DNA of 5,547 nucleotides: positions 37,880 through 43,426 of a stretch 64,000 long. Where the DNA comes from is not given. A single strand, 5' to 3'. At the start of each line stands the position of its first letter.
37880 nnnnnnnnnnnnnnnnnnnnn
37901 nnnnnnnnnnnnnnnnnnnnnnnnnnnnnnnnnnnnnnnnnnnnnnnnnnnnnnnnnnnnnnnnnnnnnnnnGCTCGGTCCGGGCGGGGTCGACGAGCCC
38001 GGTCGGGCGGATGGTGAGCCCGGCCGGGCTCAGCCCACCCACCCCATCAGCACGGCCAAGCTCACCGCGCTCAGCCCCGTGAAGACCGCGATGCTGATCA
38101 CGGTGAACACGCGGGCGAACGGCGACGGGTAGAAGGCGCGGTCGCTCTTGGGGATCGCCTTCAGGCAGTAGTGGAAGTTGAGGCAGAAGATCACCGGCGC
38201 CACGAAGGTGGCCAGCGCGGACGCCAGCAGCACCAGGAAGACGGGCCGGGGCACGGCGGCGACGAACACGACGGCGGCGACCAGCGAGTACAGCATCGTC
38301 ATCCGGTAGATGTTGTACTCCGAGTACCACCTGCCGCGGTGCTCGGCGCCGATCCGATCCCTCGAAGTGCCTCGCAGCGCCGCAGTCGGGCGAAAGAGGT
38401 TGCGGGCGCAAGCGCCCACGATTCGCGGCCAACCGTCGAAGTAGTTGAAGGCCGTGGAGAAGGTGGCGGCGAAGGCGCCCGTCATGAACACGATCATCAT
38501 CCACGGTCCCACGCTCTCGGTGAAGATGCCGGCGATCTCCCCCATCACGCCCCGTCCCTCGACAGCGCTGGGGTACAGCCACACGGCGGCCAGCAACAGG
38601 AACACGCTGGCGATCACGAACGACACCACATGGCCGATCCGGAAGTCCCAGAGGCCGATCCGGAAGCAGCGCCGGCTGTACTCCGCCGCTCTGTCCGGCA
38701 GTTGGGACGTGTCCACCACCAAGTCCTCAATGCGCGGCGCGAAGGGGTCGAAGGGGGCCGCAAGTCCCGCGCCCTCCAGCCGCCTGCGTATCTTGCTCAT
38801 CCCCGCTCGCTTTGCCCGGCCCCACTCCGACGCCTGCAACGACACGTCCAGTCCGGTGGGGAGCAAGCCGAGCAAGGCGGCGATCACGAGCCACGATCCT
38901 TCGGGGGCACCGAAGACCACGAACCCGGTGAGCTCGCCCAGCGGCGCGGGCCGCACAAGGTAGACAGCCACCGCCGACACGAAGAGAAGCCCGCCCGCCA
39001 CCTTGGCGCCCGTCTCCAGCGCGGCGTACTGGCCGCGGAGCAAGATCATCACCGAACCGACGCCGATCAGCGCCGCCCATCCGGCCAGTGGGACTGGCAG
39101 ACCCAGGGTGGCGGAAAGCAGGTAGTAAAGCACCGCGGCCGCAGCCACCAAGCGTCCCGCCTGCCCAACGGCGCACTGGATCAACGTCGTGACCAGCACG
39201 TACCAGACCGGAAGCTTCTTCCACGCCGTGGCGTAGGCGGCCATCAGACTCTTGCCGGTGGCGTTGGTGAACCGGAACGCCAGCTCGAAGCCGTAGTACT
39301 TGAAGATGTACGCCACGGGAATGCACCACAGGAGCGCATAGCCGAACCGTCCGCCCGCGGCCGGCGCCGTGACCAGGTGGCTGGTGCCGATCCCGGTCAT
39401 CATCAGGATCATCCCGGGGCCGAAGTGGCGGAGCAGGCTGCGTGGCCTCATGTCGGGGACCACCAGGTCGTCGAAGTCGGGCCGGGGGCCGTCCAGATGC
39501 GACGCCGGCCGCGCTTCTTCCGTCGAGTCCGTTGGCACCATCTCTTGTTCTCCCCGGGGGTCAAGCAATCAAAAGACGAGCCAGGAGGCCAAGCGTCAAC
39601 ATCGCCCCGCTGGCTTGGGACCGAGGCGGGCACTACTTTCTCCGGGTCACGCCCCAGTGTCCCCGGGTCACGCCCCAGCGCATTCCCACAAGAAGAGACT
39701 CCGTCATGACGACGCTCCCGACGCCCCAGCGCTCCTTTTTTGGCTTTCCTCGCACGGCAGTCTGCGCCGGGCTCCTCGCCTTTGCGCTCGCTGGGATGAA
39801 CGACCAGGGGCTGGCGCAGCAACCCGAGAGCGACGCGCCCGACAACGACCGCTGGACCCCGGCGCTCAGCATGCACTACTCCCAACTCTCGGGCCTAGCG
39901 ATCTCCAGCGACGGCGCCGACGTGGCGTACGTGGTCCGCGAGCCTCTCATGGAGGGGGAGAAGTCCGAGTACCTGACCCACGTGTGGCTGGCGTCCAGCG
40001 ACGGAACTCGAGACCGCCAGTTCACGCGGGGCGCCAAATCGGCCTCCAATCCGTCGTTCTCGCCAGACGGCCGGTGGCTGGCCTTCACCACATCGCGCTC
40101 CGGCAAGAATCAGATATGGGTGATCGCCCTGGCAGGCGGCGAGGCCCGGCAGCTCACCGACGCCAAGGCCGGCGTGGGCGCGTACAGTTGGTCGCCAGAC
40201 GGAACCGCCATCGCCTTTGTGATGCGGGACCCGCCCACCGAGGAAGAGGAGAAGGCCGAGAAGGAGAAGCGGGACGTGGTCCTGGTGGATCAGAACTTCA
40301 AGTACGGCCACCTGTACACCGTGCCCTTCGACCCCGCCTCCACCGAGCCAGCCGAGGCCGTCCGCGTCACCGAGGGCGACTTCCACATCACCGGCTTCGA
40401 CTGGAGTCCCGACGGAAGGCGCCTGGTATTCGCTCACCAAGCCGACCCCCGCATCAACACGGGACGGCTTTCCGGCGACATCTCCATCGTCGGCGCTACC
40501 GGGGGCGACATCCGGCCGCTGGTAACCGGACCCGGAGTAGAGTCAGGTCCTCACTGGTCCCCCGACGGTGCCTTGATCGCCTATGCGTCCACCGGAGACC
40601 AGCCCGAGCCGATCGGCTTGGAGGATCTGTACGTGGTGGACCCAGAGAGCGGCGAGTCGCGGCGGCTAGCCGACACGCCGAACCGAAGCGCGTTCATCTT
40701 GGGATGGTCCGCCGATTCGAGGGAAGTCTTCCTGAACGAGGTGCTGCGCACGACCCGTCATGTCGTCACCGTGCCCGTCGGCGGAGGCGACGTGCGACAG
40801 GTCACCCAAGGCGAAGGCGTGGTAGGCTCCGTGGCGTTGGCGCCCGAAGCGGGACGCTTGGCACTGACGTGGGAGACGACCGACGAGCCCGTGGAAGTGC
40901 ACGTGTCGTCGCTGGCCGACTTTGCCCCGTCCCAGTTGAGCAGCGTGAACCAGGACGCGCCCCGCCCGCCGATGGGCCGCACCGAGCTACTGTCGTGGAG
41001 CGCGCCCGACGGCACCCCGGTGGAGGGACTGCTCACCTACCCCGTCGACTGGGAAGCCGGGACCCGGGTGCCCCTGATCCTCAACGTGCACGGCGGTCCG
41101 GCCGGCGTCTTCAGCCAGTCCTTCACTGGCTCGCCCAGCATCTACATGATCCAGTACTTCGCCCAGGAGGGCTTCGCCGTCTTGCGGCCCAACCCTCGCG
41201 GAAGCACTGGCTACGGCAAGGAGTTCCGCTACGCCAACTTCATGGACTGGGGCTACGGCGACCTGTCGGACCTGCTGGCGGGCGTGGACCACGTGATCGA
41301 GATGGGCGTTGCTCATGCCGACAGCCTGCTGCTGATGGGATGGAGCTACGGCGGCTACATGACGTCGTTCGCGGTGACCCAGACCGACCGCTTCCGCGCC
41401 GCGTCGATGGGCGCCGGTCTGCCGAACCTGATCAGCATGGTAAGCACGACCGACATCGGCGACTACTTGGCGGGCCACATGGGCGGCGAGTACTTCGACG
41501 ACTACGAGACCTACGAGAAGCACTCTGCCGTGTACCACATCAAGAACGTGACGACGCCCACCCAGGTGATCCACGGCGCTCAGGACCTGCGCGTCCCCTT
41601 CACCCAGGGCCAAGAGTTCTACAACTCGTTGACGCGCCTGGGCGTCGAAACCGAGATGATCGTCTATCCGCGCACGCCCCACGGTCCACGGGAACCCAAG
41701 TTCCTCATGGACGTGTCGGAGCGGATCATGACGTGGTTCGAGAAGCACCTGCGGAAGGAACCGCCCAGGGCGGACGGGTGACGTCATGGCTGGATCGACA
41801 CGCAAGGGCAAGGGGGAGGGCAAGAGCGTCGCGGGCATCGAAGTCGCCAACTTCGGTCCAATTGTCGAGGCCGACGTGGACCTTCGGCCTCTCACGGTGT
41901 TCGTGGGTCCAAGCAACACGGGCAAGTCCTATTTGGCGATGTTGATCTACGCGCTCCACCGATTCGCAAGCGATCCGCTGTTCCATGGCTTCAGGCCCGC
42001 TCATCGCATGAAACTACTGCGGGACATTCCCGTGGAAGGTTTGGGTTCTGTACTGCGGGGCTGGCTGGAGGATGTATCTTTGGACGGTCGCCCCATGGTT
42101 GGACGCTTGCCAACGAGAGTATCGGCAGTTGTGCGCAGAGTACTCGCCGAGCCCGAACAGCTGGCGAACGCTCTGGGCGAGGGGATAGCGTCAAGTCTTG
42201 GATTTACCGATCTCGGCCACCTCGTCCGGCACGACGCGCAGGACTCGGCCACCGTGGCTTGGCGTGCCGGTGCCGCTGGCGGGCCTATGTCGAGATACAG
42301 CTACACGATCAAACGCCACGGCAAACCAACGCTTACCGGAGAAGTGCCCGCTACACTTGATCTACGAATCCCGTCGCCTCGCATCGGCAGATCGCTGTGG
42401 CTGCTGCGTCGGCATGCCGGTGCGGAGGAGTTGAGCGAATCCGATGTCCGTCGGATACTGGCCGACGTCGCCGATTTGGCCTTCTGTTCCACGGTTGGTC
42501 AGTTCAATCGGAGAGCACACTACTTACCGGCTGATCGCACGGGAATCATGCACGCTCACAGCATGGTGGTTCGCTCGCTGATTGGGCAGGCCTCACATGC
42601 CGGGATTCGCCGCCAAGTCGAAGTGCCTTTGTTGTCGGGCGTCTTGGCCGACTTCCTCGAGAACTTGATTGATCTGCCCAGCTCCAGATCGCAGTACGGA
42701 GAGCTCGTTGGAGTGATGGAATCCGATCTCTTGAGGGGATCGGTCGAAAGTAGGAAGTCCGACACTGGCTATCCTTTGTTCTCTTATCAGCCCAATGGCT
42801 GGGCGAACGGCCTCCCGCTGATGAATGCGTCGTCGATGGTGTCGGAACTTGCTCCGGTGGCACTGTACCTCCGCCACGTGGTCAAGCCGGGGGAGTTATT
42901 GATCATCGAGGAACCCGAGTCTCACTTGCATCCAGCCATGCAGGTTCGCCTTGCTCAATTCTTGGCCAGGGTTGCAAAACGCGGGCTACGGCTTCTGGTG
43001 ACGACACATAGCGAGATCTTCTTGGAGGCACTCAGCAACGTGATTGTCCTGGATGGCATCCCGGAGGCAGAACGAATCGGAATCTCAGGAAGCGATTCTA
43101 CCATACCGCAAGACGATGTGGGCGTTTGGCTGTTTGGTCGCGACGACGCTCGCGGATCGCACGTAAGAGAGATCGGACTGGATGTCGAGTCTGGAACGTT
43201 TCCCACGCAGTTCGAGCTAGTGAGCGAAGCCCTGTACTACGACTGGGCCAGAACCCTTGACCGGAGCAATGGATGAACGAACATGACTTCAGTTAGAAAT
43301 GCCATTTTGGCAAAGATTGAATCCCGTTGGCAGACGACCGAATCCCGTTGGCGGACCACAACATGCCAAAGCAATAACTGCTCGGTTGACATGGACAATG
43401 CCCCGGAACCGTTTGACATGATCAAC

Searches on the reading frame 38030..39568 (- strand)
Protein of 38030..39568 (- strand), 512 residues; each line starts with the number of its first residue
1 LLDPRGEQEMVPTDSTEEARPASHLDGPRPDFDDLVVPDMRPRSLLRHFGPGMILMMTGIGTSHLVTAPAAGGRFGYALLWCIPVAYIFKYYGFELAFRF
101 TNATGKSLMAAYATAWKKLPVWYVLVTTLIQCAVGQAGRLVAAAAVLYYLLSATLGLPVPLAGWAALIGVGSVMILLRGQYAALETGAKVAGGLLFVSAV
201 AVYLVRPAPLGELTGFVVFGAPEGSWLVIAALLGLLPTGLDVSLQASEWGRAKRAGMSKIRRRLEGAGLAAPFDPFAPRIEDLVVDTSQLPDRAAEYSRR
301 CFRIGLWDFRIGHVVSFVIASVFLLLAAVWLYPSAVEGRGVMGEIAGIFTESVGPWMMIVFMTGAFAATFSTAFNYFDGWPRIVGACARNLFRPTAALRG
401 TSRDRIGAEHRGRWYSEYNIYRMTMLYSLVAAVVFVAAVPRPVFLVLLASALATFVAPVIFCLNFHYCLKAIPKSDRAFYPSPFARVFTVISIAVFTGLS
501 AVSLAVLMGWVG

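Call 51: search_protein_families(library=pfam, proteins=[window:38030-39568:-])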
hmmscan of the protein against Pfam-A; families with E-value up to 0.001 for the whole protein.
window:38030-39568:- (512 aa): 1 family
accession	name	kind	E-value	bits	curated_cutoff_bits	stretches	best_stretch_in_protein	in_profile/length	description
PF01566.24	Nramp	-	2e-19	70.3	29.8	2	67-234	3-168/357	Natural resistance-associated macrophage protein-like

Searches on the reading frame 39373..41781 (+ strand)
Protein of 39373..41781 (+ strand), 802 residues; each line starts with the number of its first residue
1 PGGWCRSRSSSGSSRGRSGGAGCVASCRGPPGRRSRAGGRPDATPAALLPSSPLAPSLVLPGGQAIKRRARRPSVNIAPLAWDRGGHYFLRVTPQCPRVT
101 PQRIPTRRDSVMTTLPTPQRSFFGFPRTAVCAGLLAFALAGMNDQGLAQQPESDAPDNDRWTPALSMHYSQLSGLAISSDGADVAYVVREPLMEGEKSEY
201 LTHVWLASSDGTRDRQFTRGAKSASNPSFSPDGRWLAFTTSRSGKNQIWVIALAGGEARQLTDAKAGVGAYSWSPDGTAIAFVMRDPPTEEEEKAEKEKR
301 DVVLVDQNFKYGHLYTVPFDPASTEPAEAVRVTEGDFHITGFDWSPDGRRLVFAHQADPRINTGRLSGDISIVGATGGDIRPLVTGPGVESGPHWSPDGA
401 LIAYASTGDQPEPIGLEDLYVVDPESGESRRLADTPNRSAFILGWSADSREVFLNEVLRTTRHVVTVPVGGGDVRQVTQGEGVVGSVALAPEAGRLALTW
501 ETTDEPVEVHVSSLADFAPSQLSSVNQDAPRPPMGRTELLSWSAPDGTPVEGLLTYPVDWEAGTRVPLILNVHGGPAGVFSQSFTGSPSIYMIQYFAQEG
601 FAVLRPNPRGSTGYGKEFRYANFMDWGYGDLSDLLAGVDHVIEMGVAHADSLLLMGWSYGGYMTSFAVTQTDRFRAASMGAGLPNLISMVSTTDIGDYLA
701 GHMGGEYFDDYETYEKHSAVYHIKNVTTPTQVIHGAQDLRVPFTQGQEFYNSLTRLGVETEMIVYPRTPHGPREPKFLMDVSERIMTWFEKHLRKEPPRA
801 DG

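Call 51: search_protein_families(library=pfam, proteins=[window:39373-41781:+])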
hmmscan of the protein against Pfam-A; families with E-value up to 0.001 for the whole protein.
window:39373-41781:+ (802 aa): 8 families
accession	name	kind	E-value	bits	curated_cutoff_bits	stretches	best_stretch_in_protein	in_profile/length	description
PF00326.27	Peptidase_S9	-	5.9e-47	160.3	22.6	1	592-795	6-212/213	Prolyl oligopeptidase family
PF07676.18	PD40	-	3.7e-26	90.9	20.9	2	223-250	10-38/38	WD40-like Beta Propeller Repeat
PF00930.27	DPPIV_N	-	2.5e-10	40.1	22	0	215-283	36-118/354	Dipeptidyl peptidase IV (DPP IV) N-terminal region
PF20434.5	BD-FAE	-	6.8e-09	36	26.8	1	563-753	10-215/215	BD-FAE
PF25174.1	Beta-prop_THOC3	-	8.4e-07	28.7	305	0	210-282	202-271/272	THOC3 beta-propeller domain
PF12146.15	Hydrolase_4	-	0.00012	21.9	27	0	722-770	186-232/239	Serine aminopeptidase, S33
PF02897.21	Peptidase_S9_N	-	0.00053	19.3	24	0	228-302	130-206/414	Prolyl oligopeptidase, N-terminal beta-propeller domain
PF10647.15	Gmad1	-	0.00088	19.6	20.5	0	218-353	19-129/251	Lipoprotein LpqB beta-propeller domain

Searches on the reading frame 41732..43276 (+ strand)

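Call 51: search_protein_families(library=pfam, proteins=[window:41732-43276:+])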
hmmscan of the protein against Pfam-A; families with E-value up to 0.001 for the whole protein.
window:41732-43276:+ (514 aa): 2 families
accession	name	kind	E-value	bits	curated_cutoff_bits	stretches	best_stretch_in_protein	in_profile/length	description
PF13175.12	AAA_15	-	2.7e-18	67.2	32.1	2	360-430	295-373/374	AAA ATPase domain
PF13304.12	AAA_21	-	1.5e-16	61.8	27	1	349-430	221-302/304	AAA domain, putative AbiEii toxin, Type IV TA system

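Call 68: search_protein_families(library=padloc, proteins=[window:41732-43276:+])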
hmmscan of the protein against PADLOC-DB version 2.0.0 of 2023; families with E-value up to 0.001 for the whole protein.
window:41732-43276:+ (514 aa): 84 families (the best 25 are shown)
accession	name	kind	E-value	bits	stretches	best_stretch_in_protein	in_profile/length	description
PDLC04033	PD-T4-4_A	-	8.9e-31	105.6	2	333-442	276-381/460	-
PDLC04664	PDC-M47A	-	3e-26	90.4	2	350-441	285-376/461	-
PDLC03878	NsnB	-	1.2e-23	82.4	1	359-481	210-316/345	-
PDLC04032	PD-T4-4_A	-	1.3e-22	78.5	2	322-443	285-403/474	-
PDLC02979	AriA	-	3.1e-20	71.3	2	360-430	294-372/373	-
PDLC02980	AriA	-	9.8e-19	66.4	1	337-428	220-300/304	-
PDLC04710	PDC-M56A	-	1.3e-14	52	2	36-72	4-40/382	-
PDLC04707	PDC-M55A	-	1.6e-13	48.5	1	388-435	305-353/421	-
PDLC04178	HEC-01A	-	2.1e-13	48.1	2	376-431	277-331/399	-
PDLC04182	HEC-01A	-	2.4e-13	47.8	1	384-435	303-355/406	-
PDLC04177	HEC-01A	-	1.5e-12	45.3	1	385-436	295-345/393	-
PDLC00091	GajA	-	3.3e-12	44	1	387-440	297-353/627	AAA ATPase domain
PDLC02358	Old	-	5.2e-12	43.3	1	387-433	285-331/578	Old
PDLC00096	GajA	-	6e-12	43.1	1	387-431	289-337/630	AAA ATPase domain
PDLC04179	HEC-01A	-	2e-11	41.7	2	387-436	360-410/459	-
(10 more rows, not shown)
